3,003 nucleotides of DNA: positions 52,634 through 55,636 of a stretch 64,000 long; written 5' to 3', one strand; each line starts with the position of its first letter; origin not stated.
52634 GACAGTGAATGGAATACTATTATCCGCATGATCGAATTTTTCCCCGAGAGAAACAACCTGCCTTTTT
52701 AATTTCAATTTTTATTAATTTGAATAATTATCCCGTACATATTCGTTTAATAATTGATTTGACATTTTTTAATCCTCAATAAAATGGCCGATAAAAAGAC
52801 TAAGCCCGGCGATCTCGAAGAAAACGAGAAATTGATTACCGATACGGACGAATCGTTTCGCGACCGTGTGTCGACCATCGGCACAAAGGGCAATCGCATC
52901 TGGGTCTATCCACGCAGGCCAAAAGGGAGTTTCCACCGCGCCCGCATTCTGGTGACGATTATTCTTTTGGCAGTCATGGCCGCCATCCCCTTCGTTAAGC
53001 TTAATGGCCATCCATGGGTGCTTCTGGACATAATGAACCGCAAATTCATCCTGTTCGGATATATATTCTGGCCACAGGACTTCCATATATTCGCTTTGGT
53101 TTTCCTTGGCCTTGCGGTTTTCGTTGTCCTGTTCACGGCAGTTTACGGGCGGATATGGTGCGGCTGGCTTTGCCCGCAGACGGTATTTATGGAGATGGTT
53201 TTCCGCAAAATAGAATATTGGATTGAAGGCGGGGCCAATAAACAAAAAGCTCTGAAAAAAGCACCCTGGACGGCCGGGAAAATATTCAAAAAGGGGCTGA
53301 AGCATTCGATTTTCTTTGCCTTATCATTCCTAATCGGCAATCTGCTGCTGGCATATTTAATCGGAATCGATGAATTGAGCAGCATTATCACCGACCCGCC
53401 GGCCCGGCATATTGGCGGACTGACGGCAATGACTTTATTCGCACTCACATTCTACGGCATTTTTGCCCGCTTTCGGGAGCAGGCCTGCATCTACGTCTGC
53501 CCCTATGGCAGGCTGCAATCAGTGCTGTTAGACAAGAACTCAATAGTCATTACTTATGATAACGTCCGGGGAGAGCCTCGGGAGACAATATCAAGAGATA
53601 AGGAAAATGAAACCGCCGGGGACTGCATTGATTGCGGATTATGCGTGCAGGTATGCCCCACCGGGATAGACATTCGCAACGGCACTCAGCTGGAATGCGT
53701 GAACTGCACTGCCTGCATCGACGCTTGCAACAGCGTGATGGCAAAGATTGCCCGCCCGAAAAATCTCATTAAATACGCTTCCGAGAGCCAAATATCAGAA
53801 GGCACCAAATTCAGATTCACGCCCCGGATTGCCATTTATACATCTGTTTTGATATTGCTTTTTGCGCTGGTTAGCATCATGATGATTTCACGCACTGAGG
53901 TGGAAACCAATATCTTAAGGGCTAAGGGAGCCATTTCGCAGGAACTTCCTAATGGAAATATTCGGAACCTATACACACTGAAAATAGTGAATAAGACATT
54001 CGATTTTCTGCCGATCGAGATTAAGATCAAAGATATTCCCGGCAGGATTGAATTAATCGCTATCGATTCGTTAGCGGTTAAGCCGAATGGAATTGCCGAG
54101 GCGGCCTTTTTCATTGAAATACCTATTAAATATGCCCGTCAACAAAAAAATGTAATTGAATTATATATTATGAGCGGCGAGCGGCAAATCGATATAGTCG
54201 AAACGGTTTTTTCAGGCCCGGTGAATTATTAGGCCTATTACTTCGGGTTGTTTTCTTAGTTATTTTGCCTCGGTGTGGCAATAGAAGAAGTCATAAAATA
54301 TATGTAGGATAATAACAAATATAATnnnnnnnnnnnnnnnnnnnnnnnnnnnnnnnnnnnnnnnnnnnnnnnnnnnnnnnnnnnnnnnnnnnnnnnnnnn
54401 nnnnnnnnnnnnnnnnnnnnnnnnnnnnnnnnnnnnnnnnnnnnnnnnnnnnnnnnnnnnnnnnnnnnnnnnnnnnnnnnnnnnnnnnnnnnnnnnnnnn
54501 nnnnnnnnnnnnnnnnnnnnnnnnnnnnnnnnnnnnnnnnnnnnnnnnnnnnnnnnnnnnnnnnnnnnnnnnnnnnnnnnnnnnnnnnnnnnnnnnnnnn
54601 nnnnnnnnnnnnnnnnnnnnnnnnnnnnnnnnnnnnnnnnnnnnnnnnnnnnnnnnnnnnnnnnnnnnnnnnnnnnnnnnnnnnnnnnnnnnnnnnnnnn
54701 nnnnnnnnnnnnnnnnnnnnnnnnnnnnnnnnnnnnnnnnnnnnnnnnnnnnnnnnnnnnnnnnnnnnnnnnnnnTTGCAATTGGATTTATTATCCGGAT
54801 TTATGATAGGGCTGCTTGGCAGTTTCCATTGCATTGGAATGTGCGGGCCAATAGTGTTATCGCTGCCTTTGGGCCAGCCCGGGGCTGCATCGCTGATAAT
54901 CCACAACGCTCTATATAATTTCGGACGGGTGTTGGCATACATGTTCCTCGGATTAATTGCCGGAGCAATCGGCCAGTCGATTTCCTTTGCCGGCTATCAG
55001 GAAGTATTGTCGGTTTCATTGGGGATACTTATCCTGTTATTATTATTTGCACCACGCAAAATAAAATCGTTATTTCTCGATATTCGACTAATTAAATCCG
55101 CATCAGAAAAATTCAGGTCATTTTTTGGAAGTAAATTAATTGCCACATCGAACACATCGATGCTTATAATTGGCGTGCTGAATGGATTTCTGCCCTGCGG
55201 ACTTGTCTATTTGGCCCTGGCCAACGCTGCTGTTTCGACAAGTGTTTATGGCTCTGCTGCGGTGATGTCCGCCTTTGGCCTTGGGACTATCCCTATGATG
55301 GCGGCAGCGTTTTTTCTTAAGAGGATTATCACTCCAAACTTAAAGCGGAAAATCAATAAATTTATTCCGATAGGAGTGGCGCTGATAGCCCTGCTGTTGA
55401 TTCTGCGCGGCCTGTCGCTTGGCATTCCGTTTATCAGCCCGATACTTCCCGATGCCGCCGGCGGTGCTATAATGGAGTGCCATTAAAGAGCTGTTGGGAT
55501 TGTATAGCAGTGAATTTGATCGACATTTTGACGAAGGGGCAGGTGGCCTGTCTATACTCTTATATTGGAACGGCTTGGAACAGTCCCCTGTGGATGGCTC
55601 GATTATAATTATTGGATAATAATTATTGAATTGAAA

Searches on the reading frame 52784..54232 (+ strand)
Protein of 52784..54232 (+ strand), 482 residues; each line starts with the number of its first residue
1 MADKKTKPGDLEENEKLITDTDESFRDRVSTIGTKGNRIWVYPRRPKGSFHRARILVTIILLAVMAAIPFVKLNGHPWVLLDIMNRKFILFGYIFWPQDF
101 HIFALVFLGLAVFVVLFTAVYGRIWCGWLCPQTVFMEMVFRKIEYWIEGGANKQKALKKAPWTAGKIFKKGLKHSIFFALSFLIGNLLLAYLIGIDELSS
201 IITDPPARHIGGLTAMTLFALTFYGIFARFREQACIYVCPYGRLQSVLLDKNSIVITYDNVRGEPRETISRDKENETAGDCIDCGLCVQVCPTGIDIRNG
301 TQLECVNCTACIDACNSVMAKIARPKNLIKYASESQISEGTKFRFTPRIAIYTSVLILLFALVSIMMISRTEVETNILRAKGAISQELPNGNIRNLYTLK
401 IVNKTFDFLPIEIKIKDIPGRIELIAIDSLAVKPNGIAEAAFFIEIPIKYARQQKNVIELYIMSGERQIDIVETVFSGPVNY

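Call 13: find_encoding_contigs(protein=window:52784-54232:+, flank=10000, max_places=10)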
Protein window:52784-54232:+ (482 aa): no gene with exactly this product is on record in the collection.

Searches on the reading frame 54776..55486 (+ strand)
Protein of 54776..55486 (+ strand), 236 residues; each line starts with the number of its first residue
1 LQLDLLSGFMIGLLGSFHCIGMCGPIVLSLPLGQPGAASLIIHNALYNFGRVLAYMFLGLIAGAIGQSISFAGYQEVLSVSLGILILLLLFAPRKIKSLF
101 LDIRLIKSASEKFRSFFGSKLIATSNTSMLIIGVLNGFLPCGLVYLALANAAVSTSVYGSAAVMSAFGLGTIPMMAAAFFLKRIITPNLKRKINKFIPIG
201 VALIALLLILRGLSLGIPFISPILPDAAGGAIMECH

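Call 37: search_protein_families(library=pfam, proteins=[window:54776-55486:+], max_evalue=0.001)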
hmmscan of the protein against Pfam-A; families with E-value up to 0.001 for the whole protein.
window:54776-55486:+ (236 aa): 1 family
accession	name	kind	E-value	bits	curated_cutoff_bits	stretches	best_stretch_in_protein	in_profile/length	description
PF13386.12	DsbD_2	-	1.3e-46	159.5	24.9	1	8-206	2-198/199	Cytochrome C biogenesis protein transmembrane region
